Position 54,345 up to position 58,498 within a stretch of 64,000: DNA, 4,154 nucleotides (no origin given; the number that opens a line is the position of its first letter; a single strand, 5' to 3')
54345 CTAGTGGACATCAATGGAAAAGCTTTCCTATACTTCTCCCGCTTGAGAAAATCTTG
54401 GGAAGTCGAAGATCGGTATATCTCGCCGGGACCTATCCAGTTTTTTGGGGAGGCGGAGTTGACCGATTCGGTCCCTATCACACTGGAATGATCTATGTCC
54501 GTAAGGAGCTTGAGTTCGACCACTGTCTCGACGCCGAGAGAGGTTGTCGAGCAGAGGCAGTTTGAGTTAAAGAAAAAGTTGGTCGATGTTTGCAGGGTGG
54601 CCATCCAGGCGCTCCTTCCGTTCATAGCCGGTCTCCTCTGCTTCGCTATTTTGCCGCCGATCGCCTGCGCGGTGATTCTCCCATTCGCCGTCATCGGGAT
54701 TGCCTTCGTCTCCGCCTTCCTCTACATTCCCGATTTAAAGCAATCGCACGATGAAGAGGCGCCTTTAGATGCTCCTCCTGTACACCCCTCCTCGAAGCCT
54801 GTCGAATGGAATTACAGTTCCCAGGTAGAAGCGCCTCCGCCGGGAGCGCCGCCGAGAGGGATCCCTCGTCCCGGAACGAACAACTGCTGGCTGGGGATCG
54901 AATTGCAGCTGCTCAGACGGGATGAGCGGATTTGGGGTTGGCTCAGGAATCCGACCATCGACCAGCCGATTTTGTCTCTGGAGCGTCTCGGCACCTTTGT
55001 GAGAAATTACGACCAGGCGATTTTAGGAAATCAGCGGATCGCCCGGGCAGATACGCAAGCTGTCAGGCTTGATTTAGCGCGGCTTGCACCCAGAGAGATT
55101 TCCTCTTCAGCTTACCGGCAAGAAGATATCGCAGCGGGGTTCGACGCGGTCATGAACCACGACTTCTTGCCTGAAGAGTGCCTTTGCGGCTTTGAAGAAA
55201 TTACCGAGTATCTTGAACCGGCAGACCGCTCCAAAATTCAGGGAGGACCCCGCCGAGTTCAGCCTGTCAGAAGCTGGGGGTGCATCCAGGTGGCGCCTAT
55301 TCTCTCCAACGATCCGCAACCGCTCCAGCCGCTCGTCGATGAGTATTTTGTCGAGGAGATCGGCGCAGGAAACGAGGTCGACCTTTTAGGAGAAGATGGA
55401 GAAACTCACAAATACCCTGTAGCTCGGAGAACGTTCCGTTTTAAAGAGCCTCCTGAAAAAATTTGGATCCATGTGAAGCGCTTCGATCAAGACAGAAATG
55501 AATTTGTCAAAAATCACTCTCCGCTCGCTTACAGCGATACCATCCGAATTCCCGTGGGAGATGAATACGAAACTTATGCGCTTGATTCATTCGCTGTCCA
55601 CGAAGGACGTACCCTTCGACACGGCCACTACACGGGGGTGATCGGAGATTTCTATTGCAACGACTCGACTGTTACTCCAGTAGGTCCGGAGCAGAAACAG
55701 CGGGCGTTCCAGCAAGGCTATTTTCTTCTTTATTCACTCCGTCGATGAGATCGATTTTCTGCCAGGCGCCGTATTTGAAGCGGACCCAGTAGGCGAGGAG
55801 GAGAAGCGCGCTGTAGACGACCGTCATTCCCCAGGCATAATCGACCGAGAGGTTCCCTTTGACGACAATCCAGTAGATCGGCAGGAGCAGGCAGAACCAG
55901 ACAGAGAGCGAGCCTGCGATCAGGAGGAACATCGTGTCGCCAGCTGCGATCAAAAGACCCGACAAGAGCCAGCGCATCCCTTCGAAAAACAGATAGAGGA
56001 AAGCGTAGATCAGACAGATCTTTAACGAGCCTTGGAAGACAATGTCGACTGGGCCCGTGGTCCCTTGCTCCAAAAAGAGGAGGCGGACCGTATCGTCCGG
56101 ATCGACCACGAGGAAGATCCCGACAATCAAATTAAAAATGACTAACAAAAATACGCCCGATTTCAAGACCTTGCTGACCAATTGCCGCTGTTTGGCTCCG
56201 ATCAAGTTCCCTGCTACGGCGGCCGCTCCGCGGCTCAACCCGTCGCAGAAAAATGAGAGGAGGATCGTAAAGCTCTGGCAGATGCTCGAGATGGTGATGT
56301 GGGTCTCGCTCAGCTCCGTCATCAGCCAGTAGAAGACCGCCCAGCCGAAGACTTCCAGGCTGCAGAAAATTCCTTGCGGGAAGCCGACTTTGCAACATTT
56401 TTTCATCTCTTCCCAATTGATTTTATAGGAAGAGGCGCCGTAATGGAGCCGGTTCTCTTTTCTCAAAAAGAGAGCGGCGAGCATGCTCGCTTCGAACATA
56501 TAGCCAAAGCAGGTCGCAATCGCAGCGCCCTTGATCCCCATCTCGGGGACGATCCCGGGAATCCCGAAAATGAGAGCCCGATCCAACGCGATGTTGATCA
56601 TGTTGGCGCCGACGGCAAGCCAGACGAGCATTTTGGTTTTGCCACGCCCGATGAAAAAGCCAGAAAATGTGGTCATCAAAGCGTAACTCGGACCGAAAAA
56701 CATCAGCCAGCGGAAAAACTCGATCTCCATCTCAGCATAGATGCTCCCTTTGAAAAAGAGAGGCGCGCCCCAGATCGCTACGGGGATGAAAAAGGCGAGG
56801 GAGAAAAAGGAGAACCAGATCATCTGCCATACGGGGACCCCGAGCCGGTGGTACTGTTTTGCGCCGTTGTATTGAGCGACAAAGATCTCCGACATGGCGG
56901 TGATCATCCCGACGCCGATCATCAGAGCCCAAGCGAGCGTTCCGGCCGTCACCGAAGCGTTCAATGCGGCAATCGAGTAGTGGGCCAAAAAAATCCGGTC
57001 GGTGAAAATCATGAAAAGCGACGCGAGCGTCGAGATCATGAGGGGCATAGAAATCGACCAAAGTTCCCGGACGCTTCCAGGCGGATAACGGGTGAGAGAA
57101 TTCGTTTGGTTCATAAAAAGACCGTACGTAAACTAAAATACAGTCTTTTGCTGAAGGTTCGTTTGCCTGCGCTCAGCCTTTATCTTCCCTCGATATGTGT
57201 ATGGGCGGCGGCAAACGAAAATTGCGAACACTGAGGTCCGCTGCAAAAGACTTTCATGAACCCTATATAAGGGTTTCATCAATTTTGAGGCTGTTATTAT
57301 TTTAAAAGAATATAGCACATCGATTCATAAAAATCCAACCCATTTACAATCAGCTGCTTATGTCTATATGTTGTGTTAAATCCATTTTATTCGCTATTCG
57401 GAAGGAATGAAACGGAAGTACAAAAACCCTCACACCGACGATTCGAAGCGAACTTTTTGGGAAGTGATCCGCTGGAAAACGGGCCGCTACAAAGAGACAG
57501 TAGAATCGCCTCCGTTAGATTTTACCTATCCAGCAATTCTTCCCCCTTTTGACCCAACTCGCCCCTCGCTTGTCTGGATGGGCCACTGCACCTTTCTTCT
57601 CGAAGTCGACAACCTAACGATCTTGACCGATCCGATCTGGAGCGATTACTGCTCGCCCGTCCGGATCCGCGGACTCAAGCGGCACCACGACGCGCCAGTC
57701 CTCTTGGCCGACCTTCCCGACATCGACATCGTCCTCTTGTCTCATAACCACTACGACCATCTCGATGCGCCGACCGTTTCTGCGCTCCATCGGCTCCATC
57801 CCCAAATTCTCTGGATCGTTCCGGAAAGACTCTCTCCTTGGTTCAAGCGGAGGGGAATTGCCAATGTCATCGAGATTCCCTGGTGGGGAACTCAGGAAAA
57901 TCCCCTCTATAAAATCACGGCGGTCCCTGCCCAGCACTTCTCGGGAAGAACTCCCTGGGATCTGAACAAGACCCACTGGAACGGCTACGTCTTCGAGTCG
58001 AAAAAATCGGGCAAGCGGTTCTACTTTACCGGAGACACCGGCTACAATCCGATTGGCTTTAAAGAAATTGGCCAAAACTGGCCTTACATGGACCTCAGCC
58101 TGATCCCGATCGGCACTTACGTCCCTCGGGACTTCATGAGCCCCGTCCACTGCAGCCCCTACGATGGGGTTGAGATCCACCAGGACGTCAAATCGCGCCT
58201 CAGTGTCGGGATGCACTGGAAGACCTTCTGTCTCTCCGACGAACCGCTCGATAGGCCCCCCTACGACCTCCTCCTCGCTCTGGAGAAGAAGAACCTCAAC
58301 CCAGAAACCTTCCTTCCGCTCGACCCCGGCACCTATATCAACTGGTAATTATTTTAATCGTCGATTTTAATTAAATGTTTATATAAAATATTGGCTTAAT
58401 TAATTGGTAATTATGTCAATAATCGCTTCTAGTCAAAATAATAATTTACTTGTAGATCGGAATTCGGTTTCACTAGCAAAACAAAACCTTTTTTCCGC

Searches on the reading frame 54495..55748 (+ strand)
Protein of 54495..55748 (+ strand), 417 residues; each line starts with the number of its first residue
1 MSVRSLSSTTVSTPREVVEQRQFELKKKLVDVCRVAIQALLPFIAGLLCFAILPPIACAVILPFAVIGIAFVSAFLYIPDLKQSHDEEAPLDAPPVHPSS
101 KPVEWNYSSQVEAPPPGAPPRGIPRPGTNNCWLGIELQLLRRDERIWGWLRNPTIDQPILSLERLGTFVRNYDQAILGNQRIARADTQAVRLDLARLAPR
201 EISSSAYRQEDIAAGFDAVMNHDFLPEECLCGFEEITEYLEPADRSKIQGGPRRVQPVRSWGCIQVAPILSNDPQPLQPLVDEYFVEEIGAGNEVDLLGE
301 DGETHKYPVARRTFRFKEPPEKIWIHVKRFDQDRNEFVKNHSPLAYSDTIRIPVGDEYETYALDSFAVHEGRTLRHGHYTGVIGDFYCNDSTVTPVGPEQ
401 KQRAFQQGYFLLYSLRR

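Call 37: search_protein_families(library=pfam, proteins=[window:54495-55748:+], max_evalue=0.001)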
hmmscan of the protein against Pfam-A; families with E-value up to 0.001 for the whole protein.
window:54495-55748:+ (417 aa): 1 family
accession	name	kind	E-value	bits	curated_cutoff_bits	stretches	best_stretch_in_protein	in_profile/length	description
PF00443.35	UCH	-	2.5e-11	44.1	23.9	1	258-413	140-254/254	Ubiquitin carboxyl-terminal hydrolase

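Call 46: search_protein_families(library=ncbifam, proteins=[window:54495-55748:+], max_evalue=0.01)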
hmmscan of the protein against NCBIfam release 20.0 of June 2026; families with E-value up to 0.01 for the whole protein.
window:54495-55748:+ (417 aa): 0 families

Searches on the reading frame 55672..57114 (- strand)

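Call 37: search_protein_families(library=pfam, proteins=[window:55672-57114:-], max_evalue=0.001)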
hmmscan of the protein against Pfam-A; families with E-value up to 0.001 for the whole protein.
window:55672-57114:- (480 aa): 1 family
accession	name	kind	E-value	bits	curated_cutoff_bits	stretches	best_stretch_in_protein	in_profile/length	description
PF01554.23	MatE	-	3.2e-20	72.9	24.9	2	24-178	1-159/161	MatE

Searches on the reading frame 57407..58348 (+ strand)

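Call 37: search_protein_families(library=pfam, proteins=[window:57407-58348:+], max_evalue=0.001)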
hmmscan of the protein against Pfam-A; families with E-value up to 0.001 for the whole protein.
window:57407-58348:+ (313 aa): 4 families
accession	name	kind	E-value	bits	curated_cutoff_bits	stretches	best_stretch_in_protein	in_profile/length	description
PF12706.13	Lactamase_B_2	-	2e-36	125.9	27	1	72-271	3-200/200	Beta-lactamase superfamily domain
PF13483.12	Lactamase_B_3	-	2.2e-14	54.2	24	1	55-270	2-160/160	Beta-lactamase superfamily domain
PF00753.33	Lactamase_B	-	0.00045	20.6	22.7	0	99-118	37-56/196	Metallo-beta-lactamase superfamily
PF16661.11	Lactamase_B_6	-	0.00079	19.3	27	0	64-121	1-51/193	Metallo-beta-lactamase superfamily domain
